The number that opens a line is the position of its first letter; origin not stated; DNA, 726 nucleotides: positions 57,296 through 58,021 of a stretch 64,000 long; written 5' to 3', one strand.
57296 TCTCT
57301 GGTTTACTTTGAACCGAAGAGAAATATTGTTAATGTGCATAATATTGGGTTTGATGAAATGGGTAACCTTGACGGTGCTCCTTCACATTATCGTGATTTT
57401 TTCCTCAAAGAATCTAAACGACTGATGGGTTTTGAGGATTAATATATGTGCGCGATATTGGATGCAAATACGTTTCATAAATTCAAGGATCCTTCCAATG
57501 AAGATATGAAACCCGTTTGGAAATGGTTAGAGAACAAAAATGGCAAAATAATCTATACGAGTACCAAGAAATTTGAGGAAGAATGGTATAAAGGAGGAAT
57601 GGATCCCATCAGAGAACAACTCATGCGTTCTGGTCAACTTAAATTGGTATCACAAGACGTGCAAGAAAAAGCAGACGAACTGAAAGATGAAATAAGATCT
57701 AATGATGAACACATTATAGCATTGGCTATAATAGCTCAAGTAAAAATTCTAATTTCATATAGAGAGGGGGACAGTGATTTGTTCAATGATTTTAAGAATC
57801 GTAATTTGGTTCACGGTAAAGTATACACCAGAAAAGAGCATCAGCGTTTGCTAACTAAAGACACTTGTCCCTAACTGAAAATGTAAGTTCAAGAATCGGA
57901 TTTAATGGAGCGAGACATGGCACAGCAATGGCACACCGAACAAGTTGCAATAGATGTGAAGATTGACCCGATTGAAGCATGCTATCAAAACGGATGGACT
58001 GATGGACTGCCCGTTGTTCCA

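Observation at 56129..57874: AT-rich two-gene module: AAA_21/DUF3696-type ATPase plus a PIN-like nuclease, a candidate abortive-infection or defence pair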

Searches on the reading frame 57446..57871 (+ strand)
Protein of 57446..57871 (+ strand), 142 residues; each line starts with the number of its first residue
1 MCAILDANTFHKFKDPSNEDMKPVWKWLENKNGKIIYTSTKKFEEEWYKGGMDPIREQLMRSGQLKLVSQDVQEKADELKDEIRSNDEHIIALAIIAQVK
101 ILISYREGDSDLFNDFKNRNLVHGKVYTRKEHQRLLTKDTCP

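Call 3: search_protein_families(library=pfam, proteins=[window:57446-57871:+], max_evalue=1)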
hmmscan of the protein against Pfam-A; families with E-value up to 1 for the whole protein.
window:57446-57871:+ (142 aa): 3 families
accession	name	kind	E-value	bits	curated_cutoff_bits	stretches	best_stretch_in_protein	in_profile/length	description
PF09074.15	Mer2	-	0.035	14.4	27.7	1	62-111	32-80/193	Mer2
PF14367.12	DUF4411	-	0.13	12.5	23.5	1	4-82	2-83/159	Domain of unknown function (DUF4411)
PF09286.16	Pro-kuma_activ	-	0.18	12.4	23.5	1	5-39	48-82/143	Pro-kumamolisin, activation domain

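Call 4: search_protein_families(library=padloc, proteins=[window:57446-57871:+], max_evalue=1)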
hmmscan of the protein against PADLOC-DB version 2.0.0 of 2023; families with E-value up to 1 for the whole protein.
window:57446-57871:+ (142 aa): 0 families

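Call 5: search_protein_families(library=ncbifam, proteins=[window:57446-57871:+], max_evalue=1)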
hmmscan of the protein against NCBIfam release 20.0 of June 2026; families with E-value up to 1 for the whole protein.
window:57446-57871:+ (142 aa): 0 families

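Call 7: find_homologous_proteins(query=window:57446-57871:+, max_evalue=0.001)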
Query window:57446-57871:+ (142 aa): 395 proteins with E <= 0.001 among 403 candidates; the best 120 are listed.
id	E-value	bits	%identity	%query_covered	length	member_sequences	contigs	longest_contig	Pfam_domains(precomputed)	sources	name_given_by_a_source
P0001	6.9e-91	319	100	100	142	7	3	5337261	-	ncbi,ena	-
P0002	6.9e-69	248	75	100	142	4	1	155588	-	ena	-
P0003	1.0e-68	248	74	100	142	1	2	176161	-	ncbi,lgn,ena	-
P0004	2.5e-68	246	74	100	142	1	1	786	-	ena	-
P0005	2.6e-68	246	75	100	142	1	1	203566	-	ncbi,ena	-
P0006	4.8e-68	245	77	100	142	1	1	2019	-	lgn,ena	-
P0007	5.2e-68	245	73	100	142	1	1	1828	-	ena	-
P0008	6.3e-68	245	74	100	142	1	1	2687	-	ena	-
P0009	6.4e-68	245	75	100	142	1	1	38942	-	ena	-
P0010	8.9e-68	245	75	100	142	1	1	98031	-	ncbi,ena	-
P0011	1.0e-67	244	74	100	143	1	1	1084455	-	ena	-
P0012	1.4e-67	244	73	100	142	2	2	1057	-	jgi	jgi:hypothetical protein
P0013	1.6e-67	244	75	100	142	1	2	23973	-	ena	-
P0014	1.7e-67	244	75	100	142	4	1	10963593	-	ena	-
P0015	2.4e-67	243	75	100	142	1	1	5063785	-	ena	-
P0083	1.2e-64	234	70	100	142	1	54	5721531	-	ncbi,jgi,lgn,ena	jgi:hypothetical protein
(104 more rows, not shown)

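Call 8: find_encoding_contigs(protein=P0014, flank=6000, max_places=3)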
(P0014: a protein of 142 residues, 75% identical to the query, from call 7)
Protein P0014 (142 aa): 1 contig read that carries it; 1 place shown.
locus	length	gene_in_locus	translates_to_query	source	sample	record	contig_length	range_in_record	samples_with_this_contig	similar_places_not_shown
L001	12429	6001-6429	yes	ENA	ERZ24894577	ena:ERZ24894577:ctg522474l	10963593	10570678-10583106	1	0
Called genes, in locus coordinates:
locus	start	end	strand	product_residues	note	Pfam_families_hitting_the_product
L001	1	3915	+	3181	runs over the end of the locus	PF23914:TPR_CcmH_CycH (weak), PF23914:TPR_CcmH_CycH, PF13371:TPR_9 (weak), PF13432:TPR_16, PF14559:TPR_19, PF13414:TPR_11 (weak), PF13432:TPR_16 (weak), PF13385:Laminin_G_3, +28 more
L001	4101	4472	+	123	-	-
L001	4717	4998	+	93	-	PF13175:AAA_15 (weak), PF13476:AAA_23 (weak)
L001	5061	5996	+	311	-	PF13304:AAA_21, PF13175:AAA_15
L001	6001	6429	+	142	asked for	-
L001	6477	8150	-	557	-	PF02776:TPP_enzyme_N, PF00205:TPP_enzyme_M, PF02775:TPP_enzyme_C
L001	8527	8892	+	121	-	-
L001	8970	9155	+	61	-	-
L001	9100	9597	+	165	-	PF13620:CarboxypepD_reg (weak)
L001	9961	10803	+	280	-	PF13385:Laminin_G_3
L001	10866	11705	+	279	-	PF13385:Laminin_G_3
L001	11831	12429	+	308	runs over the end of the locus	PF13385:Laminin_G_3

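Call 9: find_encoding_contigs(protein=P0083, flank=6000, max_places=6)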
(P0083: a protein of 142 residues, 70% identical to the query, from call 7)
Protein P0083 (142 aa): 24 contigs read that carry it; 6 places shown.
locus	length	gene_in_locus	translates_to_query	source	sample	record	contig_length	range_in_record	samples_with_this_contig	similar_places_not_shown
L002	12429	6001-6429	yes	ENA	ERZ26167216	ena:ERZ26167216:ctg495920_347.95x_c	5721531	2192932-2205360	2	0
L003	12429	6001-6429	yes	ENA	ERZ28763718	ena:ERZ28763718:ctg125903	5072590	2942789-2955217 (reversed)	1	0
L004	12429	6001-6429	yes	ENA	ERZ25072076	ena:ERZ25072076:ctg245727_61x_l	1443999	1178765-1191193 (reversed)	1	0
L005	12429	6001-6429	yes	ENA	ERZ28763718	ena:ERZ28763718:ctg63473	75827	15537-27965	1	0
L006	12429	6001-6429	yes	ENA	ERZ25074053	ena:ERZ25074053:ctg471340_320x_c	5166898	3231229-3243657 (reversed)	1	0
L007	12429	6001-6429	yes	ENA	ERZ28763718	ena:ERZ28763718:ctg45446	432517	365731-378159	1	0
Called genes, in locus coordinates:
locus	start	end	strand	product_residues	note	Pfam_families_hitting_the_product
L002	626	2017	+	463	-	-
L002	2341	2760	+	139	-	PF06560:GPI (weak), PF00190:Cupin_1, PF02311:AraC_binding, PF07883:Cupin_2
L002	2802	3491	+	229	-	-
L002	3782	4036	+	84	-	-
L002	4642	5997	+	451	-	PF13175:AAA_15, PF13304:AAA_21 (weak)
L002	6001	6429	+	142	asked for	-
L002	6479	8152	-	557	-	PF02776:TPP_enzyme_N, PF00205:TPP_enzyme_M, PF02775:TPP_enzyme_C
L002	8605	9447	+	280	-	PF13385:Laminin_G_3, PF02210:Laminin_G_2 (weak)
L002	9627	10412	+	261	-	PF05721:PhyH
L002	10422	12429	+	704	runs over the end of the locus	-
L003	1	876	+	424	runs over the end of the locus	PF07690:MFS_1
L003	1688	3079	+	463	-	-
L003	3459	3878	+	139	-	PF06560:GPI (weak), PF00190:Cupin_1, PF02311:AraC_binding, PF07883:Cupin_2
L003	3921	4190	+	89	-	-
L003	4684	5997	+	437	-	PF13175:AAA_15, PF13476:AAA_23 (weak), PF13304:AAA_21, PF13175:AAA_15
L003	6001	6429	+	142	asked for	-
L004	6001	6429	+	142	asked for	-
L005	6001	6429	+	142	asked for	-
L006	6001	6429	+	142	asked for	-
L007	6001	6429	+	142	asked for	-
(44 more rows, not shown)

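Call 13: search_solved_structures(query=A1, max_evalue=10, show_alignments=3)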
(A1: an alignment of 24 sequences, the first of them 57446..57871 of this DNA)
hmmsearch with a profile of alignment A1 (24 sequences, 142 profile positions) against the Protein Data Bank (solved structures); distinct sequences matched with E-value up to 10: 5.
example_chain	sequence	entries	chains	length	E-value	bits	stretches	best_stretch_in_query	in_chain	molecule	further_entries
2p61_A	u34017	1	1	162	0.041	17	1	63-110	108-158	Hypothetical protein TM_1646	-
8ure_A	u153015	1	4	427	0.48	13.5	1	39-108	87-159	sr312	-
6xn3_C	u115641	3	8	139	0.8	12.8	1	71-121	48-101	CRISPR-associated protein Csm2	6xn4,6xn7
9ash_D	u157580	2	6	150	0.92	12.6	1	71-121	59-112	CRISPR system Cms protein Csm2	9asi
9e78_2b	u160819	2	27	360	2.1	11.5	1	5-89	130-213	DMIP15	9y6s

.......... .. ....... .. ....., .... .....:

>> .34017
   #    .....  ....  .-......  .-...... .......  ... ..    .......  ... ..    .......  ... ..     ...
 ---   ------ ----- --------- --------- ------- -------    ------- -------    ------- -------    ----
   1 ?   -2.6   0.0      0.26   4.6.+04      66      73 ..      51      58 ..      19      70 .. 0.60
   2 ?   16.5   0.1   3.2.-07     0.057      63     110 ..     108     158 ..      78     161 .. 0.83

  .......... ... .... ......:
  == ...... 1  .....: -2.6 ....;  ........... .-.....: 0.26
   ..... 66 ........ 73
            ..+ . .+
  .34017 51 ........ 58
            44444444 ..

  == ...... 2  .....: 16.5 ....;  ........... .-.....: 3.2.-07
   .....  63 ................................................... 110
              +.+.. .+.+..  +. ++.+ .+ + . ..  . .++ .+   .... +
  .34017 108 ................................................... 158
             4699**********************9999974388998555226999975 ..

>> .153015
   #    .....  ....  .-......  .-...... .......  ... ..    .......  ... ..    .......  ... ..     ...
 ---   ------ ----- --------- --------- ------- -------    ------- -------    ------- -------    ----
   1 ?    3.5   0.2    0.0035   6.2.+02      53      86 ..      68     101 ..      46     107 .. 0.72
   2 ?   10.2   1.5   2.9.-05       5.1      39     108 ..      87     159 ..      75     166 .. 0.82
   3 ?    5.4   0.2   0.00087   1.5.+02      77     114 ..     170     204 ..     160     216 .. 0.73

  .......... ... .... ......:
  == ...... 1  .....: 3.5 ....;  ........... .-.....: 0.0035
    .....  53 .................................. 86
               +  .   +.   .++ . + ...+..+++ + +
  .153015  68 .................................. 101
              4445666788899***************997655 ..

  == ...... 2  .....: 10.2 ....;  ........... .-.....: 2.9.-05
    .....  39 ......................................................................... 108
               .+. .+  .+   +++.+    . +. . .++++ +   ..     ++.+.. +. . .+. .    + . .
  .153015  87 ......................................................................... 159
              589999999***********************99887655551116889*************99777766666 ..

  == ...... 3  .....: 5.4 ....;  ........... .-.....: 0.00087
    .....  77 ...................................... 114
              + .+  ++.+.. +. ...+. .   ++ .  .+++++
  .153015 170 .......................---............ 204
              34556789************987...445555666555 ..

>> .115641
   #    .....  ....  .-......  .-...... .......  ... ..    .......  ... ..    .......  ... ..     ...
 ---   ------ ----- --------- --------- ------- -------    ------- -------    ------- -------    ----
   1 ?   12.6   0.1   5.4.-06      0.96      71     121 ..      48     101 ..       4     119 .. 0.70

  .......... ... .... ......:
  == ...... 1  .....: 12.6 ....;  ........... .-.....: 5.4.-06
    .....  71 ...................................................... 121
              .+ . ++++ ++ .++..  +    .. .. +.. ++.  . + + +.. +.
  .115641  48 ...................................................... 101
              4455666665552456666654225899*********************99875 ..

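Call 18: predict_structure(alignment_id=A1)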
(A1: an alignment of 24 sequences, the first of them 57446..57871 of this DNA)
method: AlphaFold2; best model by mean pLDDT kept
length: 142 residues; sequences in the alignment: 24
mean_pLDDT: 67.2   pTM: 0.59
mean pLDDT of the five models: 67.2, 66.8, 40.8, 39.5, 38.7
residues with pLDDT >= 90: 0; 70-90: 74; 50-70: 47; < 50: 21
segments of 3 or more residues with pLDDT < 50: 107-110, 116-118, 121-129, 138-142
pLDDT, mean of each block of 10 residues (from residue 1): 64 75 77 75 77 84 79 75 66 68 52 52 47 52 41
secondary structure, 60 per line:
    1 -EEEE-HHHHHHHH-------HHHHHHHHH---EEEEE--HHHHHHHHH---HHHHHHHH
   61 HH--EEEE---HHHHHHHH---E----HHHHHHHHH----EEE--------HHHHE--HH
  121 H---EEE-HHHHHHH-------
elements in order: E2-5 H7-14 H22-30 E34-38 H41-49 H53-62 E65-68 H72-79 H88-96 E101-103 H112-115 E125-127 H129-135

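Call 27: search_protein_representatives(alignment_id=A1)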
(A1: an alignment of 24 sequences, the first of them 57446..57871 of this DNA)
Query: 24 sequences, 142 profile positions. Proteins with E-value up to 0.001 (for the whole library): 1048; up to 1e-10: 269; up to 1e-30: 12. The best 150 are listed.
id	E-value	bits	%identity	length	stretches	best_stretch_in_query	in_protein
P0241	1.3e-46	174.3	-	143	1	1-142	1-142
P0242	9.1e-46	171.5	-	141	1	1-142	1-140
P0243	1.0e-44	168.1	-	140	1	1-142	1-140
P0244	8.3e-42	158.7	-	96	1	61-142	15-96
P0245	2.4e-41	157.2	-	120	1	1-94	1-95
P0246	1.9e-38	147.8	-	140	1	1-142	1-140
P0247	2.7e-37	144.1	-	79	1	21-98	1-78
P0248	2.8e-34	134.3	-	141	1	1-142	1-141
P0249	8.0e-34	132.8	-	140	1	1-142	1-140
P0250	2.0e-33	131.5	-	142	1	1-142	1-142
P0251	2.8e-33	131.0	-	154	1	1-142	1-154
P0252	3.5e-31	124.3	-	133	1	16-142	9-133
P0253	1.3e-30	122.3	-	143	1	1-141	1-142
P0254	3.1e-30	121.2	-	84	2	1-66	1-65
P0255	5.6e-30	120.3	-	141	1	1-142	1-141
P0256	7.7e-29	116.7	-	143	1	1-142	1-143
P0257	3.5e-28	114.5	-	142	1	1-142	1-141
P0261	9.8e-27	109.8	-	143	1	1-142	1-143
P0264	1.8e-26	109.0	-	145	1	1-142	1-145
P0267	1.2e-25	106.3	-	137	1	1-142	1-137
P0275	2.2e-24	102.2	-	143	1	1-142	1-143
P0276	2.9e-24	101.8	-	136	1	1-142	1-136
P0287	7.1e-22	94.1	-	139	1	1-142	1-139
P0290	1.4e-21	93.1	-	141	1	1-142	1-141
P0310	1.0e-19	87.1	-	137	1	1-142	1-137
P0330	6.3e-18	81.3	-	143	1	1-141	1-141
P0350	2.2e-16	76.3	-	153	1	1-141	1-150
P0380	2.2e-14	69.8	-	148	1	1-141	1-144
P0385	3.3e-14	69.2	-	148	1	1-142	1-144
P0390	4.5e-14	68.8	-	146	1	1-142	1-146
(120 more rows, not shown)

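Call 33: search_protein_families(library=pfam, alignment_id=A2, max_evalue=0.1)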
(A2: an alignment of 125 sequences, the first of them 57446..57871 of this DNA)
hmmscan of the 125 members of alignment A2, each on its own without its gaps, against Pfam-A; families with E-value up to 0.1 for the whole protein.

A. member 1, window:57446-57871:+ (142 aa): 1 family
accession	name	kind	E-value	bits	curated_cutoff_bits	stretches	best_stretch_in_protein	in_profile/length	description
PF09074.15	Mer2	-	0.035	14.4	27.7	0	62-111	32-80/193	Mer2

B. families by the number of members that match (of 125 scanned): 79 families (the first 25 are shown)
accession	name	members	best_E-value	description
PF01850.27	PIN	102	3.9e-11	PIN domain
PF13470.12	PIN_3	23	5.8e-06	PIN domain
PF14367.12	DUF4411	9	0.00061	Domain of unknown function (DUF4411)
PF18477.7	PIN_9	6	0.011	PIN like domain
PF13638.12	PIN_4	6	0.018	PIN domain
PF10130.15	PIN_2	3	0.0011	PIN domain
PF00714.22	IFN-gamma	2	0.0022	Interferon gamma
PF08855.15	DUF1825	2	0.058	Domain of unknown function (DUF1825)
PF20698.3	PIN-TPR-GreABC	2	0.09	PIN domain associated with the TPR-GreAB-C-PIN system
PF14781.12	BBS2_N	1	0.00078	Ciliary BBSome complex subunit 2, N-terminal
PF20392.3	DUF6687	1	0.0014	Family of unknown function (DUF6687)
PF08637.16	NCA2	1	0.0028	ATP synthase regulation protein NCA2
PF18480.7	DUF5615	1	0.0045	Domain of unknown function (DUF5615)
PF00750.26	tRNA-synt_1d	1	0.005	tRNA synthetases class I (R), catalytic domain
PF21436.2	STT3-PglB_core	1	0.008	STT3/PglB/AglB core domain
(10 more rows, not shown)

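Call 36: find_related_loci(query=A3, collection=genome_contigs, flank=5000)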
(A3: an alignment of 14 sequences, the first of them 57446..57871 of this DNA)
Query A3 (142 aa) in genome_contigs; peptide patterns used: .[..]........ (x = any residue, [..] = any of these).
307 stretches matched a pattern; 296 encode a relative of the query (tblastn E <= 1e-3); the best 80 are kept; 80 distinct loci.
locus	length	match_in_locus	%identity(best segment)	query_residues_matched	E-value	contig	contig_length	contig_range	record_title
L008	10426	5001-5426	92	1-142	2e-90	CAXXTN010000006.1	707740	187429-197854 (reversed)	MAG: Candidatus Poribacteria bacterium isolate 64752d50-abd0-46dd-90db-3fd08d7746be genome assembly, contig: contig_6, w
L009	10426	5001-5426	75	1-142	6e-74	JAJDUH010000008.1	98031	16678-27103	MAG: Candidatus Poribacteria bacterium isolate jk18x1bzbins.72 k141_484601, whole genome shotgun sequence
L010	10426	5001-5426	74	1-142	2e-73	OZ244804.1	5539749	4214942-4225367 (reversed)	MAG: Candidatus Poribacteria bacterium isolate 01d6ffbc-f1d2-4681-b35a-d9b575322fea genome assembly, chromosome: 1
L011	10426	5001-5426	75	1-142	3e-73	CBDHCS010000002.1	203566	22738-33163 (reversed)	MAG: Candidatus Poribacteria bacterium isolate 2ff7ea9c-4ed9-48aa-ac60-1c2c21251b56 genome assembly, contig: contig_2, w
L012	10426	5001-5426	75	1-142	2e-72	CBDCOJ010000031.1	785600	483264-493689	MAG: Candidatus Poribacteria bacterium isolate dbd3b75f-bfae-4d18-bb17-8f704a16f2b4 genome assembly, contig: contig_31,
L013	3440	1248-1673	73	1-142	3e-72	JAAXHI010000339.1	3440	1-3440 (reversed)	MAG: Candidatus Poribacteria bacterium isolate Plut_88885 unfiltered_Plut_88885_genomic_contig_953178, whole genome shot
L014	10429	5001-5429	73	1-142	2e-71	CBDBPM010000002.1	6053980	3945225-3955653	MAG: Candidatus Poribacteria bacterium isolate 2ce76e30-9b7a-4682-b141-86baa08e5e2a genome assembly, contig: contig_2, w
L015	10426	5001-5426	72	1-142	5e-71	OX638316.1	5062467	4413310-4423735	MAG: uncultured Poribacteria bacterium isolate 19b3914e-8088-41bb-88ee-c15fb0df7e30 genome assembly, chromosome: 1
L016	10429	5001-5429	76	1-142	4e-71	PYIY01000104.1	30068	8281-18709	MAG: Candidatus Poribacteria bacterium isolate PCPOR4 Ga0207198_1104, whole genome shotgun sequence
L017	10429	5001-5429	73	1-142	3e-71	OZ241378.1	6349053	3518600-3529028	MAG: Candidatus Poribacteria bacterium isolate 8f0f5501-85a9-4e66-9deb-4e7c08d09c04 genome assembly, chromosome: 1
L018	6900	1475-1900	73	1-142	2e-70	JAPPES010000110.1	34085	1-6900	MAG: Candidatus Poribacteria bacterium isolate RHO1_bin_11 NODE_2371_length_34085_cov_18.920012, whole genome shotgun se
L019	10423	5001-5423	73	1-142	3e-70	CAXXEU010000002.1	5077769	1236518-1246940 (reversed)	MAG: Candidatus Poribacteria bacterium isolate 3e89c7d8-7361-487e-81cd-bcd86543e134 genome assembly, contig: contig_2, w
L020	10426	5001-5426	73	1-142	2e-70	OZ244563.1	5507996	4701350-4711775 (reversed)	MAG: Candidatus Poribacteria bacterium isolate ff81fa92-488d-40f9-821d-30cdc2806971 genome assembly, chromosome: 1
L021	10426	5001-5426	72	1-141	3e-69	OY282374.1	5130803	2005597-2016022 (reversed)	MAG: Candidatus Poribacteria bacterium genome assembly, chromosome: 1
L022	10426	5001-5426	70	1-142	2e-69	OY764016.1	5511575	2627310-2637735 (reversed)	MAG: Candidatus Poribacteria bacterium isolate 9fae2ea3-c9b7-404b-9456-b4c0b6541956 genome assembly, chromosome: 1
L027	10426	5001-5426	69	1-142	2e-67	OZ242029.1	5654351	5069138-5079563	MAG: Candidatus Poribacteria bacterium isolate e47116a6-1c5e-4b36-9515-22f207f5838d genome assembly, chromosome: 1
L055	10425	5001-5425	73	1-142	6e-56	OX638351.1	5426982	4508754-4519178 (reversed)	MAG: uncultured Poribacteria bacterium isolate d4690918-7cf6-4b6d-bcb0-07eb3c50a363 genome assembly, chromosome: 1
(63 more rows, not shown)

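Call 38: find_encoding_contigs(protein=P0380, flank=5000, max_places=3)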
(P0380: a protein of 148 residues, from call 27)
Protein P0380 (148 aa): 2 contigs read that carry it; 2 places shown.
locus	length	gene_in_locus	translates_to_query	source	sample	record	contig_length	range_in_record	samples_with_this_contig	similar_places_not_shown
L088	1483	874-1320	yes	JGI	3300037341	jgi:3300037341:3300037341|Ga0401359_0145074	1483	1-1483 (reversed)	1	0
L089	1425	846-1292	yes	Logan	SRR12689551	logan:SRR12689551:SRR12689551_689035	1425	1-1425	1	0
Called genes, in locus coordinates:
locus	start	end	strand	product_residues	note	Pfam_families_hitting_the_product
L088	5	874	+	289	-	PF13304:AAA_21, PF13175:AAA_15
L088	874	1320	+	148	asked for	-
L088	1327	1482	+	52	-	?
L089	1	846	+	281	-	?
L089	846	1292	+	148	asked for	-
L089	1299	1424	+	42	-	?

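Call 39: predict_structure(alignment_id=A2)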
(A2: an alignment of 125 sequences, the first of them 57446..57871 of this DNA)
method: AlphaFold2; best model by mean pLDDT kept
length: 142 residues; sequences in the alignment: 125
mean_pLDDT: 92.5   pTM: 0.86
mean pLDDT of the five models: 92.5, 91.9, 91.6, 91.2, 89.6
residues with pLDDT >= 90: 117; 70-90: 23; 50-70: 2; < 50: 0
segments of 3 or more residues with pLDDT < 50: none
pLDDT, mean of each block of 10 residues (from residue 1): 92 95 96 93 90 94 92 94 92 95 86 95 96 90 65
secondary structure, 60 per line:
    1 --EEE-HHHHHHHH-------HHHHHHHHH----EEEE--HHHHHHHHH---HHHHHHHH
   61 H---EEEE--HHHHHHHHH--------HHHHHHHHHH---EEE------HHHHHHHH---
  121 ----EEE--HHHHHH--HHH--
elements in order: E3-5 H7-14 H22-30 E35-38 H41-49 H53-61 E65-68 H71-79 H88-97 E101-103 H110-117 E125-127 H130-135

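Call 41: find_encoding_contigs(protein=P0390, flank=6000, max_places=3)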
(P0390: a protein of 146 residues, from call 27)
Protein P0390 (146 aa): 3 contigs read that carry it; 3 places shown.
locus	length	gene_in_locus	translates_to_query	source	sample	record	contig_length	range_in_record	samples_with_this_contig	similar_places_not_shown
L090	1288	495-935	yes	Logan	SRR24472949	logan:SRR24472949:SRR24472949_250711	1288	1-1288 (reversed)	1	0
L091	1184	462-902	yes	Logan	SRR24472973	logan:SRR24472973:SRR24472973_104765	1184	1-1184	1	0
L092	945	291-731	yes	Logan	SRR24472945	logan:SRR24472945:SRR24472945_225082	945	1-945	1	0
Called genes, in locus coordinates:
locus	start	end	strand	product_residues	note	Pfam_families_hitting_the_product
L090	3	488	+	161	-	?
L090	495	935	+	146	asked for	PF01850:PIN (weak)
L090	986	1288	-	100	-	?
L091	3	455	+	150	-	?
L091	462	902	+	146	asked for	PF01850:PIN (weak)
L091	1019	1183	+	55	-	?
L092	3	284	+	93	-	?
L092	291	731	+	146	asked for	PF01850:PIN (weak)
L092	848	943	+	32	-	?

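Call 42: find_encoding_contigs(protein=P0350, flank=6000, max_places=3)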
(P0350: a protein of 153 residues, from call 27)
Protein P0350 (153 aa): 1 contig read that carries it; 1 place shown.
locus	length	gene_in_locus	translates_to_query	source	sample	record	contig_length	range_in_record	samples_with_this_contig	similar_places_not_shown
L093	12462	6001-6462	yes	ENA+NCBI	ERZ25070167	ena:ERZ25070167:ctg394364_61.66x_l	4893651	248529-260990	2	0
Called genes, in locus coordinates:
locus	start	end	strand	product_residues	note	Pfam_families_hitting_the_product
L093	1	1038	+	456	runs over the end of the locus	PF04107:GCS2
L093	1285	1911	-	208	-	PF02660:G3P_acyltransf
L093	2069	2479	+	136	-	-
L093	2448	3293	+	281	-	PF03167:UDG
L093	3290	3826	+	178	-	PF00994:MoCF_biosynth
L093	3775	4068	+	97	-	-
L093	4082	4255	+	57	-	-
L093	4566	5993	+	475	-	PF13175:AAA_15, PF13304:AAA_21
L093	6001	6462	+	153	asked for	-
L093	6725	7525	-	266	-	PF11412:DsbD_N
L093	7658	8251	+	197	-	PF02622:DUF179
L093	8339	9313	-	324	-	PF01300:Sua5_yciO_yrdC, PF03481:Sua5_C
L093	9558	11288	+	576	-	PF02771:Acyl-CoA_dh_N (weak), PF02770:Acyl-CoA_dh_M, PF00441:Acyl-CoA_dh_1, PF22924:ACOX_C_alpha1, PF08028:Acyl-CoA_dh_2 (weak)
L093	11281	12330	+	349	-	PF00753:Lactamase_B, PF21221:B_lactamase-like_C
